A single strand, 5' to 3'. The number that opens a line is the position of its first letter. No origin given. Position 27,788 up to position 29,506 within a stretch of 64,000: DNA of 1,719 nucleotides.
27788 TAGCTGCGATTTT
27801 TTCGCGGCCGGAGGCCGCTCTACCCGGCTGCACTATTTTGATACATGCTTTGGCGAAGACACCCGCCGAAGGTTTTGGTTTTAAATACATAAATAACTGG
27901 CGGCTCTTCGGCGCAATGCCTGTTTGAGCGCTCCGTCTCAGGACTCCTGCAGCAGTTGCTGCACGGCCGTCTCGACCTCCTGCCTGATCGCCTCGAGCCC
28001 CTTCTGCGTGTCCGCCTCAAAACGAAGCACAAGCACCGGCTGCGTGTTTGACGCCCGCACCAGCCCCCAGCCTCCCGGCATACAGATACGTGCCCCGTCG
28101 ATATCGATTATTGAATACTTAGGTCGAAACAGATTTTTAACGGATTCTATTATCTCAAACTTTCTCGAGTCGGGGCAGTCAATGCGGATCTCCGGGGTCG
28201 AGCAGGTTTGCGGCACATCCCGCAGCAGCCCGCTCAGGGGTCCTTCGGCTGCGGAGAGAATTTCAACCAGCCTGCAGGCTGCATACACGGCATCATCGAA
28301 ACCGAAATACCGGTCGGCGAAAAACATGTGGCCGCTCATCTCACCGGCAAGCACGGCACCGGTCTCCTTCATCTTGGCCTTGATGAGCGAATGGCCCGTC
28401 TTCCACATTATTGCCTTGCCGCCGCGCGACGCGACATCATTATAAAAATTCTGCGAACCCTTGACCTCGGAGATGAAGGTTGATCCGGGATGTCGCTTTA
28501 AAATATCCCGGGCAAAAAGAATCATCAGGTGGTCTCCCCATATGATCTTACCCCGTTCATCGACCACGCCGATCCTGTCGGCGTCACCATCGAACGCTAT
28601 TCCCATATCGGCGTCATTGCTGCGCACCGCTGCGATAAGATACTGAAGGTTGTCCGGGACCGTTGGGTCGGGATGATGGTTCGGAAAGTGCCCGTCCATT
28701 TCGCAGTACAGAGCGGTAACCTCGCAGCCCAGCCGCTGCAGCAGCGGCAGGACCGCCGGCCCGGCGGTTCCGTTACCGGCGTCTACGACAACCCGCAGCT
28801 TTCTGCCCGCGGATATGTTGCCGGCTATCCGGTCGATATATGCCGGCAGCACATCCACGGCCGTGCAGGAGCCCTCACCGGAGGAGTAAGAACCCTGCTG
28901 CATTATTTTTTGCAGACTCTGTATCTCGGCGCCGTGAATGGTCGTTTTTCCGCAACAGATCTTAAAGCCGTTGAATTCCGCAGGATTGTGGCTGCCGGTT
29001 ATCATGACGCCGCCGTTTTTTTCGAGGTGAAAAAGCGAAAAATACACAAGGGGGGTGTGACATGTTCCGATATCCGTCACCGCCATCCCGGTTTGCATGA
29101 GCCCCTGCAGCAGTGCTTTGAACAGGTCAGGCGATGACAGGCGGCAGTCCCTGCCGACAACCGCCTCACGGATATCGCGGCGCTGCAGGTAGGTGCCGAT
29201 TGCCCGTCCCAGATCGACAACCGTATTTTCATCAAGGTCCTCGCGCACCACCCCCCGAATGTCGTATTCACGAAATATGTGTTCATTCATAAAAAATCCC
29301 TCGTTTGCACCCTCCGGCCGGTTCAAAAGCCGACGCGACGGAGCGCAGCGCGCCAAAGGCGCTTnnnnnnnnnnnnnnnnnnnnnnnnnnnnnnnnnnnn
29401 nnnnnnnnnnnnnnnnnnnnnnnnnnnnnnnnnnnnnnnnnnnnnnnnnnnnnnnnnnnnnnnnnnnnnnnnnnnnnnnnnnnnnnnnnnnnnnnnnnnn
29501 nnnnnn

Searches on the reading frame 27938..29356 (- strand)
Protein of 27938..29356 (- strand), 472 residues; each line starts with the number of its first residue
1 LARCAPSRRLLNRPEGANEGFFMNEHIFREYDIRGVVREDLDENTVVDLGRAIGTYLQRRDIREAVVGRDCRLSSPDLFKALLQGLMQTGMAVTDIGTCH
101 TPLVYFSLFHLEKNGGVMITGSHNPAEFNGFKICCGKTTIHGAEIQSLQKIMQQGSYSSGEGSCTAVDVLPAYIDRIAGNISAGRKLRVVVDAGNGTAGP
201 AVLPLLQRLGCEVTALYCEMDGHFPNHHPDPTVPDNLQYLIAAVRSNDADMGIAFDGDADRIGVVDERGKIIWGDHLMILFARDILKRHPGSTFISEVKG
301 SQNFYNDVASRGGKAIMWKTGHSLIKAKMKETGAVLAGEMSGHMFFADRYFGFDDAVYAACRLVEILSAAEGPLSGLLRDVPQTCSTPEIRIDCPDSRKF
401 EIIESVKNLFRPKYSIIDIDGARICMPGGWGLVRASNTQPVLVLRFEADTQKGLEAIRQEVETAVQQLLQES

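Call 9: search_protein_families(library=pfam, proteins=[window:27938-29356:-], max_evalue=0.001)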
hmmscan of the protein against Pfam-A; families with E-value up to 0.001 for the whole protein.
window:27938-29356:- (472 aa): 4 families
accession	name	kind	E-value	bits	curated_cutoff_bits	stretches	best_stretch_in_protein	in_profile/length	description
PF02878.22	PGM_PMM_I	-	1.3e-33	116.1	22.5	1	27-154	3-133/138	Phosphoglucomutase/phosphomannomutase, alpha/beta/alpha domain I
PF02879.22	PGM_PMM_II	-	3e-31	108.4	29.3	1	172-269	2-103/103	Phosphoglucomutase/phosphomannomutase, alpha/beta/alpha domain II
PF02880.22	PGM_PMM_III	-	5.7e-25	88.1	20.7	1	273-383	1-113/115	Phosphoglucomutase/phosphomannomutase, alpha/beta/alpha domain III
PF00408.26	PGM_PMM_IV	-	2.6e-13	50.3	23.1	1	389-462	1-66/68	Phosphoglucomutase/phosphomannomutase, C-terminal domain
